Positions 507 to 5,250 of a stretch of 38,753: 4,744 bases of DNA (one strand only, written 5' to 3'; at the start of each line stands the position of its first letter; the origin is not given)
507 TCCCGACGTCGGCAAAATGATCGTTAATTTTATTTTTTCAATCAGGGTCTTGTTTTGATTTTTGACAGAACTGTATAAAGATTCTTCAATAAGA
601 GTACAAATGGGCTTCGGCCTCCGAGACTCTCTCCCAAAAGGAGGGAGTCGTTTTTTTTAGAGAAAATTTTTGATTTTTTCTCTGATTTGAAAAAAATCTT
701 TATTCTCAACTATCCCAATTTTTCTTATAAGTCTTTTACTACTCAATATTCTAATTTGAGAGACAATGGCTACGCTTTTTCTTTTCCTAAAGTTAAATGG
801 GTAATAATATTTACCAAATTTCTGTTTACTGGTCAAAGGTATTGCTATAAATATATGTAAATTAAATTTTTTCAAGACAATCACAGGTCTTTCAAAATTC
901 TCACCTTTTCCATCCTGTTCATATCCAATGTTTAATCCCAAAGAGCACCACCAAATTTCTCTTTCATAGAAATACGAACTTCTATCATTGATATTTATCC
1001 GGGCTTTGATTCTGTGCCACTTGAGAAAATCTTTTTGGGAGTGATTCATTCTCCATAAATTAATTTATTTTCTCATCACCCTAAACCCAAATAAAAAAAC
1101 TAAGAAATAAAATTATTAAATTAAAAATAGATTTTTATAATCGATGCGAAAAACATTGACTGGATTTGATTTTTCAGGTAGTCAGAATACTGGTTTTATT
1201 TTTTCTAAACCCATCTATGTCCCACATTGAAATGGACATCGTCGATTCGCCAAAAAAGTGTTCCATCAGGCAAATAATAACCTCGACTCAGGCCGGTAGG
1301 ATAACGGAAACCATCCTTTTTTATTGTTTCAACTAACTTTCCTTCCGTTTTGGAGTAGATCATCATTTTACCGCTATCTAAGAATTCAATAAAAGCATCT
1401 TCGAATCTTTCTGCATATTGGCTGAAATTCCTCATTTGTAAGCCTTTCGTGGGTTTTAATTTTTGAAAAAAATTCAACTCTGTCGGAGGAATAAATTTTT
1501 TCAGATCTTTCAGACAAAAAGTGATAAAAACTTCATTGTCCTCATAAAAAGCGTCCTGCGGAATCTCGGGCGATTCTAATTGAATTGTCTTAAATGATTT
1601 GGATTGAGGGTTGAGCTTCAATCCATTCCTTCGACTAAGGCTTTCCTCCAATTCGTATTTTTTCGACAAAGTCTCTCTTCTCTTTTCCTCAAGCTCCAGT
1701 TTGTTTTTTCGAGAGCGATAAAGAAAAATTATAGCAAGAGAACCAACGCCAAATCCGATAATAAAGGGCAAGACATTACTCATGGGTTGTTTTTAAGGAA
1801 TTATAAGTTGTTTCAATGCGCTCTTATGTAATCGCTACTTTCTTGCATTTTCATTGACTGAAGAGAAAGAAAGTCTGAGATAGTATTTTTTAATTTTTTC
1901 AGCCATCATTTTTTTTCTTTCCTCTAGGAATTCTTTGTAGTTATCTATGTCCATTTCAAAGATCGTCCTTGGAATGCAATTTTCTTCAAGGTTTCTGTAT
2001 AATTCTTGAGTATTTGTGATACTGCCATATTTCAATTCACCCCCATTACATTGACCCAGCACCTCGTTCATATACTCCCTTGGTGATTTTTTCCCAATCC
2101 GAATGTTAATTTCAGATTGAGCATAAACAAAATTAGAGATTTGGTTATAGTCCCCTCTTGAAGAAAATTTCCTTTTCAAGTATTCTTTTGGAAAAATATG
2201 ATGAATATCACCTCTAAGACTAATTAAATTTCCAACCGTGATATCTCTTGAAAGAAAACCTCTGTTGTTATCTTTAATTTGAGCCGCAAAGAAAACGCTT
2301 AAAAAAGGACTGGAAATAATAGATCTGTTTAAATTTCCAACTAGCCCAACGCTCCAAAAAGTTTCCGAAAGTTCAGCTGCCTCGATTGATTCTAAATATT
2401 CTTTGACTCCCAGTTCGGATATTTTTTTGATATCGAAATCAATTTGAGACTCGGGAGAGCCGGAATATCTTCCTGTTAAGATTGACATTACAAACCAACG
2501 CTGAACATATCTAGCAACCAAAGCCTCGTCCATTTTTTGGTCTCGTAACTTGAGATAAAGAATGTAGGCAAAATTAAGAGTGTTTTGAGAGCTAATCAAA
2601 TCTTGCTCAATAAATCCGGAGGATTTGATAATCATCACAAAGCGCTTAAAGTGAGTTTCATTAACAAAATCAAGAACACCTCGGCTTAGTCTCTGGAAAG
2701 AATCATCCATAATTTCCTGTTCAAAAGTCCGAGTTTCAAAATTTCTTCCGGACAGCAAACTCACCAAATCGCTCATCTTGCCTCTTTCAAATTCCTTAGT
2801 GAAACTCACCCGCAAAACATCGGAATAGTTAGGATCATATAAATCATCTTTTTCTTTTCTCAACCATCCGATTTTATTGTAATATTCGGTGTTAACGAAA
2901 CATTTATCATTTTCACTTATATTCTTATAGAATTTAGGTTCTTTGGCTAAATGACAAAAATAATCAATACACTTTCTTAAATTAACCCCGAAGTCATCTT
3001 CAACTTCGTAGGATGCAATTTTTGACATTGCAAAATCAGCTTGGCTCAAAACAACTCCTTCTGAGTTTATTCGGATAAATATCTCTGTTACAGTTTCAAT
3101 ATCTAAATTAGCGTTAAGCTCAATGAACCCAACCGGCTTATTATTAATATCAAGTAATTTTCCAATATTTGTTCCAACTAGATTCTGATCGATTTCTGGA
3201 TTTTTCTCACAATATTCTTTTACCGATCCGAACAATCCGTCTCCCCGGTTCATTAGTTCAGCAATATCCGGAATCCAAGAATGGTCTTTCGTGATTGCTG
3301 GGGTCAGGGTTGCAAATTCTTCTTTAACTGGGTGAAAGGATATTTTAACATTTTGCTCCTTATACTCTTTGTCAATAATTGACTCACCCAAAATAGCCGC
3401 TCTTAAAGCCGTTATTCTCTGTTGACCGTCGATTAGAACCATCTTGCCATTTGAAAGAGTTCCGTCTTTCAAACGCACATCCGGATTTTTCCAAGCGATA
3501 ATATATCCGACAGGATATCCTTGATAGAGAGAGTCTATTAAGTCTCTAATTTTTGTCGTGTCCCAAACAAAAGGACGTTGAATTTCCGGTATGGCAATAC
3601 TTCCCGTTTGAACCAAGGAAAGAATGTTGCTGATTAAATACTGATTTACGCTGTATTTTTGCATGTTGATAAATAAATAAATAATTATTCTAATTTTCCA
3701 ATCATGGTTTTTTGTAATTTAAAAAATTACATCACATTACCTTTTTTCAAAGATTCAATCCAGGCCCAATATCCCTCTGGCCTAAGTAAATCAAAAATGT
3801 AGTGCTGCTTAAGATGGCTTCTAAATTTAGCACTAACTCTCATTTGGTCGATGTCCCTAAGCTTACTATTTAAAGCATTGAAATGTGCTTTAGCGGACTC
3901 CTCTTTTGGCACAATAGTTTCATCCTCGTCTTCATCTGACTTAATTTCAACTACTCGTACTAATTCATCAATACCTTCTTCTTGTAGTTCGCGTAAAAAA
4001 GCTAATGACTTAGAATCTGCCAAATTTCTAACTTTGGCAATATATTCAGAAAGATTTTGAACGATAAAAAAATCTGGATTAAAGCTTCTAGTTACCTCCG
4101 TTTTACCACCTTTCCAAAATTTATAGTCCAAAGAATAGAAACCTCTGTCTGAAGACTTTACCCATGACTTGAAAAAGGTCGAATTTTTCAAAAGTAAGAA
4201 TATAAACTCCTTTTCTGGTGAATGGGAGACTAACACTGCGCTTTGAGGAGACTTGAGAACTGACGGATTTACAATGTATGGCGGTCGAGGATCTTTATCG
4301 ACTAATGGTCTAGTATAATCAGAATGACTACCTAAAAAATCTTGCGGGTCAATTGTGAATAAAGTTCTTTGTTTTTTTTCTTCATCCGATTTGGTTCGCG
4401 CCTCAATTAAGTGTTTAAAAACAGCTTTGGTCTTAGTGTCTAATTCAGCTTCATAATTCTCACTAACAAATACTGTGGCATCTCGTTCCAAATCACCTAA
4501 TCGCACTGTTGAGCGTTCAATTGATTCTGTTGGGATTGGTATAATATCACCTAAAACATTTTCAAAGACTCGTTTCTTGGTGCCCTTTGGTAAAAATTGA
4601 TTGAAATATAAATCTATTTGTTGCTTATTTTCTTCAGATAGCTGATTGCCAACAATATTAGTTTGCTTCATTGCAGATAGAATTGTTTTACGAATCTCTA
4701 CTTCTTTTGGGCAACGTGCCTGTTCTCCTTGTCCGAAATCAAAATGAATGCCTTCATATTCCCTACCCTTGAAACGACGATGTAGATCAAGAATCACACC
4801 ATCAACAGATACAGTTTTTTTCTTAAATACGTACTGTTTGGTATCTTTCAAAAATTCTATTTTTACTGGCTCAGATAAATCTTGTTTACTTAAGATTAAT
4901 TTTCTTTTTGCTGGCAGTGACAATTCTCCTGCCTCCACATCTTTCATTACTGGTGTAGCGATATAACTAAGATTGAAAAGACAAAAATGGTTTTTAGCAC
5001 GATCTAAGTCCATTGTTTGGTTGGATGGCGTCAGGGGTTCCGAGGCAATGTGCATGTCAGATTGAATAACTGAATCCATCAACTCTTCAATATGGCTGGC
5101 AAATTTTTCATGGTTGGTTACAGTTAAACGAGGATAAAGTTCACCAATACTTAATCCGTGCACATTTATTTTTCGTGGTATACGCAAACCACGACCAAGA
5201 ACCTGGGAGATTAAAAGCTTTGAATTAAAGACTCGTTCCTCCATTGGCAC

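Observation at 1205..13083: Helicase-nuclease, Type III mod-res, GmrSD-like nuclease and a membrane protein packed as one apparent operon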

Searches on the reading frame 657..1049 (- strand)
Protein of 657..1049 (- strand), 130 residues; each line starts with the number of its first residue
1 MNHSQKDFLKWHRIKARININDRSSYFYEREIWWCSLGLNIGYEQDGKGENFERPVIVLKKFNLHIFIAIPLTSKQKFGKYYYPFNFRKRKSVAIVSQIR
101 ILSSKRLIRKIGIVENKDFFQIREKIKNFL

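Call 3: search_protein_families(library=pfam, proteins=[window:657-1049:-], max_evalue=0.01)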
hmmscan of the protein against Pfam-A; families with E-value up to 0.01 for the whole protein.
window:657-1049:- (130 aa): 1 family
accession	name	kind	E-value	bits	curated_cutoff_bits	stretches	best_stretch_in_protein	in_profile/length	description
PF02452.23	PemK_toxin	-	5.6e-13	49.5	23.1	1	30-130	3-109/109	PemK-like, MazF-like toxin of type II toxin-antitoxin system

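Call 4: search_protein_families(library=padloc, proteins=[window:657-1049:-], max_evalue=0.01)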
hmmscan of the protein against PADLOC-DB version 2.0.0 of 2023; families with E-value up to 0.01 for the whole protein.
window:657-1049:- (130 aa): 0 families

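Call 5: search_protein_families(library=ncbifam, proteins=[window:657-1049:-], max_evalue=0.01)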
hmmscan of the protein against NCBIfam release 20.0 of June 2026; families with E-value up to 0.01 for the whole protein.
window:657-1049:- (130 aa): 1 family
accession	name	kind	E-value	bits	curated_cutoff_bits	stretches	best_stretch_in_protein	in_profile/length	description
NF007386.0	PRK09907.1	equivalog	4.9e-05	23.3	120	1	33-128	13-108/111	endoribonuclease MazF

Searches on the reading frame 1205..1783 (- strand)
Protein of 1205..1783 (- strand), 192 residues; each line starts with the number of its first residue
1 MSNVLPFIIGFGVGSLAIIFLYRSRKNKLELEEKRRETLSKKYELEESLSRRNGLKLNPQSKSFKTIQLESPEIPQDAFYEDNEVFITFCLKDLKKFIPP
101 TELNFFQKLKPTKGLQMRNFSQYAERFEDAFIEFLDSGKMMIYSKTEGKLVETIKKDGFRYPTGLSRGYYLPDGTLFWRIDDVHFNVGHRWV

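Call 3: search_protein_families(library=pfam, proteins=[window:1205-1783:-], max_evalue=0.01)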
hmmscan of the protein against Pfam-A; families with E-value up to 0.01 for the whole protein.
window:1205-1783:- (192 aa): 1 family
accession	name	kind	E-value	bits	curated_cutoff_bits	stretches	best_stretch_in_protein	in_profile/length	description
PF10292.15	7TM_GPCR_Srab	-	0.0073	15.7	21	1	17-58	197-238/324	Serpentine type 7TM GPCR receptor class ab chemoreceptor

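Call 4: search_protein_families(library=padloc, proteins=[window:1205-1783:-], max_evalue=0.01)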
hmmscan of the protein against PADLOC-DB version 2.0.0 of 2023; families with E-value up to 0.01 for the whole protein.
window:1205-1783:- (192 aa): 0 families

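Call 5: search_protein_families(library=ncbifam, proteins=[window:1205-1783:-], max_evalue=0.01)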
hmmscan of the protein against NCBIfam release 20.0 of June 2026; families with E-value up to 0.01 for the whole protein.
window:1205-1783:- (192 aa): 0 families

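Call 37: find_homologous_proteins(query=window:1205-1783:-, max_evalue=0.01)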
Query window:1205-1783:- (192 aa): 2 proteins with E <= 0.01 among 63 candidates.
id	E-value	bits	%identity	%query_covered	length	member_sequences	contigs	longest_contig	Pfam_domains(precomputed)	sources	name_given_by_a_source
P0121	5.4e-122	423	98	100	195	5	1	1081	-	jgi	-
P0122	9.9e-65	236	68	83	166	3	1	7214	-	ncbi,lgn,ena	-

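Call 38: find_encoding_contigs(protein=P0122, flank=10000, max_places=3)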
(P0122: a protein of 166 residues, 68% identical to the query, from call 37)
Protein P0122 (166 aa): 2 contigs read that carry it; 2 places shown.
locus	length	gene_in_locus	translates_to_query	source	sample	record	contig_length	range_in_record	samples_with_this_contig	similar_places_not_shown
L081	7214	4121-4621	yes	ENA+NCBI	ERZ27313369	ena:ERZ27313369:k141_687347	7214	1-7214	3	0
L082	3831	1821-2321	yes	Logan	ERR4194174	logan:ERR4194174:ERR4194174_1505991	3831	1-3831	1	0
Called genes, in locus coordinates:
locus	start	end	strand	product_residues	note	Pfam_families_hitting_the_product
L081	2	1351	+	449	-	?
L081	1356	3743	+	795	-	PF13588:HSDR_N_2 (weak), PF00270:DEAD, PF04851:ResIII, PF18766:SWI2_SNF2, PF00271:Helicase_C (weak), PF08463:EcoEI_R_C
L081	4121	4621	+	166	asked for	-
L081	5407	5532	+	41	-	-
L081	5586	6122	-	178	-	PF18306:LDcluster4, PF18171:LSDAT_prok (faint), PF03641:Lysine_decarbox (faint)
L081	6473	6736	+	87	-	PF04383:KilA-N (weak)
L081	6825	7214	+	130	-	?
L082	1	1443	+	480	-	?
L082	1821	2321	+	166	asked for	-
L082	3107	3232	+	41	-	-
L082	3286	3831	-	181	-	?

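Call 55: search_protein_representatives(protein=window:1205-1783:-)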
Query: 192 residues. Proteins with E-value up to 0.001 (for the whole library): 22; up to 1e-10: 8; up to 1e-30: 1. The best 22 are listed.
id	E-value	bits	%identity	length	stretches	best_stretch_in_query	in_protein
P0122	3.1e-65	235.9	68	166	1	33-192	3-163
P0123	2.1e-19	86.5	40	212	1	4-189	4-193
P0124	8.2e-18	81.3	40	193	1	3-178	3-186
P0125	4.4e-17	78.9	40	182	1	46-186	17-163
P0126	2.1e-15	73.4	43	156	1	63-180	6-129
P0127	1.0e-14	71.2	38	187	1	6-180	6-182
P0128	2.0e-14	70.2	33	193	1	3-178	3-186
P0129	1.8e-11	60.6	39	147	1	44-155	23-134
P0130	1.2e-10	57.9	33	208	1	4-188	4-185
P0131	1.9e-10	57.3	40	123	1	27-121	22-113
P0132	3.5e-10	56.4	35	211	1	44-180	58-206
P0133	5.1e-09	52.6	30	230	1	5-180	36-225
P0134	4.7e-08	49.4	34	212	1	9-178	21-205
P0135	3.6e-07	46.6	35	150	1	56-180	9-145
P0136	5.8e-07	45.9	32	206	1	7-180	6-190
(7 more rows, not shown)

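Call 58: find_encoding_contigs(protein=P0123, flank=8000, max_places=3)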
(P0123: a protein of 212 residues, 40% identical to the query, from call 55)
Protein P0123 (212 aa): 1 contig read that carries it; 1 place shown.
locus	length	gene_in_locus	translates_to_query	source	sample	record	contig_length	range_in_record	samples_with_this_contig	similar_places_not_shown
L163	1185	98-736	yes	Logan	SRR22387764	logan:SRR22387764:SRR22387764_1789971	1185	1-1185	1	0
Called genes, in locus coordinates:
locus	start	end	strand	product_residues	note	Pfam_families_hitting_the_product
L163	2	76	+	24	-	?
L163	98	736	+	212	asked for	-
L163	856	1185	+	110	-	?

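Call 84: search_protein_families(library=pfam, proteins=[window:1205-1783:-], max_evalue=0.1)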
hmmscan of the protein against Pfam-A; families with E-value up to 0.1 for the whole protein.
window:1205-1783:- (192 aa): 1 family
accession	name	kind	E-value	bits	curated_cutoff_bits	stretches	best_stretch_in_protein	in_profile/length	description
PF10292.15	7TM_GPCR_Srab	-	0.0073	15.7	21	1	17-58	197-238/324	Serpentine type 7TM GPCR receptor class ab chemoreceptor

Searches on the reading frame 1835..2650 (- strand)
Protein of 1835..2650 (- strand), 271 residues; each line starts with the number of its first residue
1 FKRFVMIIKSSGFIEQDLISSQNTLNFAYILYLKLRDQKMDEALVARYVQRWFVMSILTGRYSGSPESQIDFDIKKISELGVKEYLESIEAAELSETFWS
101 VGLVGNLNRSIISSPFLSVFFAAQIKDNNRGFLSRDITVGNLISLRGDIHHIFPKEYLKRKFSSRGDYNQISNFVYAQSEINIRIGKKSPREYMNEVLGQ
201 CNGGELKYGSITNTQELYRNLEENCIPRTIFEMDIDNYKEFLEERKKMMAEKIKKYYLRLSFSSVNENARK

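Call 24: search_protein_families(library=pfam, proteins=[window:1835-2650:-], max_evalue=10)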
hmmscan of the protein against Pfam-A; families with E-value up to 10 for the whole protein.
window:1835-2650:- (271 aa): 1 family
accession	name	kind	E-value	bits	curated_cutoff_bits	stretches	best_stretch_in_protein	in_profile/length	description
PF25337.1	C2_N_APX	-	0.0034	18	27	1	11-101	2-90/110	N-terminal C2 domain of anterior pharynx excess proteins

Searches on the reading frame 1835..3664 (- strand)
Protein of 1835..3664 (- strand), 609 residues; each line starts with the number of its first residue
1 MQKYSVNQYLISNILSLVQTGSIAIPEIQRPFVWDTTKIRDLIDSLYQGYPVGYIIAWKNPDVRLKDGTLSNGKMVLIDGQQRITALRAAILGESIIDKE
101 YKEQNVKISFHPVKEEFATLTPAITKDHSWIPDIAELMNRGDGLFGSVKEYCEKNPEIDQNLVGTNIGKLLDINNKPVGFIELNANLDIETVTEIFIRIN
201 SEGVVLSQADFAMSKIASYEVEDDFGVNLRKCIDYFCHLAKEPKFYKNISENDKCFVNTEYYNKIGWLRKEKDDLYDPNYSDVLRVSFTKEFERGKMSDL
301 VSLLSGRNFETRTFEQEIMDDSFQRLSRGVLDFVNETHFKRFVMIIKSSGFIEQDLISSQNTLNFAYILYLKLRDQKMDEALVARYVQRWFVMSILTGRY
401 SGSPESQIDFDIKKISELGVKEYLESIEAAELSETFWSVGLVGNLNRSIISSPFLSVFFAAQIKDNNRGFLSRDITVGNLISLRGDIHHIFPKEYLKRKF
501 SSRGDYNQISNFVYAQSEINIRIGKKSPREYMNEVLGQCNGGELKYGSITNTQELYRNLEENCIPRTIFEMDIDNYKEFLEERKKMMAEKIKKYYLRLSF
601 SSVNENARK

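Call 3: search_protein_families(library=pfam, proteins=[window:1835-3664:-], max_evalue=0.01)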
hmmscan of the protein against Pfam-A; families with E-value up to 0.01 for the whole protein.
window:1835-3664:- (609 aa): 1 family
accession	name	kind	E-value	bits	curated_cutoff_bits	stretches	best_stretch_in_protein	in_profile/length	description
PF03235.19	GmrSD_N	-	2.5e-31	109.8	33.2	1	12-215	2-197/199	GmrSD restriction endonuclease, N-terminal domain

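Call 4: search_protein_families(library=padloc, proteins=[window:1835-3664:-], max_evalue=0.01)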
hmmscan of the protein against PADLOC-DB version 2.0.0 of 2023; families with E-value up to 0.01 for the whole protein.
window:1835-3664:- (609 aa): 10 families
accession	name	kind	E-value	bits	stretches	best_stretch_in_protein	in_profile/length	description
PDLC04151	HEC-05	-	3.1e-30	103.5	4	8-59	25-76/600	-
PDLC04709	PDC-M55C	-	5e-16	56.4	1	10-90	16-106/554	-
PDLC04150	HEC-05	-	3.8e-15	53.7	1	14-60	13-59/583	-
PDLC04153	HEC-05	-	6.5e-13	45.7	1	16-59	14-57/621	-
PDLC03877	NsnA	-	1.5e-08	32.3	1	8-89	50-123/385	-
PDLC04152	HEC-05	-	1.3e-07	28.6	2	116-218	169-264/566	-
PDLC04157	HEC-06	-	1.2e-05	22.1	1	10-103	10-99/558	-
PDLC02792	SspE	-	2.2e-05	21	1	21-88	22-104/771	SspE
PDLC02695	Orf5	-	0.00036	17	1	19-88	16-92/601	Orf5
PDLC04027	PD-T4-2_A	-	0.00047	17.3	1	14-87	43-108/363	-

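Call 5: search_protein_families(library=ncbifam, proteins=[window:1835-3664:-], max_evalue=0.01)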
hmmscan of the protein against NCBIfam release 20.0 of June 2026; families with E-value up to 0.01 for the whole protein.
window:1835-3664:- (609 aa): 0 families

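Call 69: search_solved_structures(query=window:1835-3664:-, max_evalue=1, show_alignments=1)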
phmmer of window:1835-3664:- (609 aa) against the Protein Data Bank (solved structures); distinct sequences matched with E-value up to 1: 2.
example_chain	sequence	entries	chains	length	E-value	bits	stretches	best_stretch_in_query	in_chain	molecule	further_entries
7p9k_A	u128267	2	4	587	1.4e-08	37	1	12-60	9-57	DUF262 domain-containing protein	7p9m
5kj4_A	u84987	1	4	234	0.91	11.2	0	122-210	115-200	Protocadherin-15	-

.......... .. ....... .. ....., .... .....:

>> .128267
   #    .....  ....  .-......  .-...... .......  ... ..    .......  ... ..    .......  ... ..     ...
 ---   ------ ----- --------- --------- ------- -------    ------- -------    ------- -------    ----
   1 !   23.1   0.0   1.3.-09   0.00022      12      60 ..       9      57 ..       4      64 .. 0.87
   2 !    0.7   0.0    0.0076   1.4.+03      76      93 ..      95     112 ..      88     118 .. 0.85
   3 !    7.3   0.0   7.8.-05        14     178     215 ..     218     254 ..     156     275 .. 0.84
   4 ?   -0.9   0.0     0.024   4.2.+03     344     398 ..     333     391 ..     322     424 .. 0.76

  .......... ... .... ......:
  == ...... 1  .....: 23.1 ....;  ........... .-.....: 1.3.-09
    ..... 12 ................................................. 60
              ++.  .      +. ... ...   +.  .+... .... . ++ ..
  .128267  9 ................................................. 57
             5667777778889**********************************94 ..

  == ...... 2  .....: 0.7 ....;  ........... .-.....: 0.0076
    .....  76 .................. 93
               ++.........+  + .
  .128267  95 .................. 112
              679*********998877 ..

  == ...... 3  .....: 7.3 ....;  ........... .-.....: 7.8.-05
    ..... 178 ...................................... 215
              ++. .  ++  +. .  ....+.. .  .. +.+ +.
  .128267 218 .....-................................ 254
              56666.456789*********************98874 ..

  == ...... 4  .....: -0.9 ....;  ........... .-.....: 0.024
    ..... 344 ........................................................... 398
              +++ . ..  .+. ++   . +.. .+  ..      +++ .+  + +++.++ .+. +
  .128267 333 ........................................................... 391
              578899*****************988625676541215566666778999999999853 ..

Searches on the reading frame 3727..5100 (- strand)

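Call 24: search_protein_families(library=pfam, proteins=[window:3727-5100:-], max_evalue=10)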
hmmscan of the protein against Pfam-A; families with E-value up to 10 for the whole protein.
window:3727-5100:- (457 aa): 1 family
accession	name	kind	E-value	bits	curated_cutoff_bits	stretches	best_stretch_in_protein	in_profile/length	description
PF21385.2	ACCA_BT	-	0.16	12.3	27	0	334-367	57-90/120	Acetyl-CoA carboxylase, BT domain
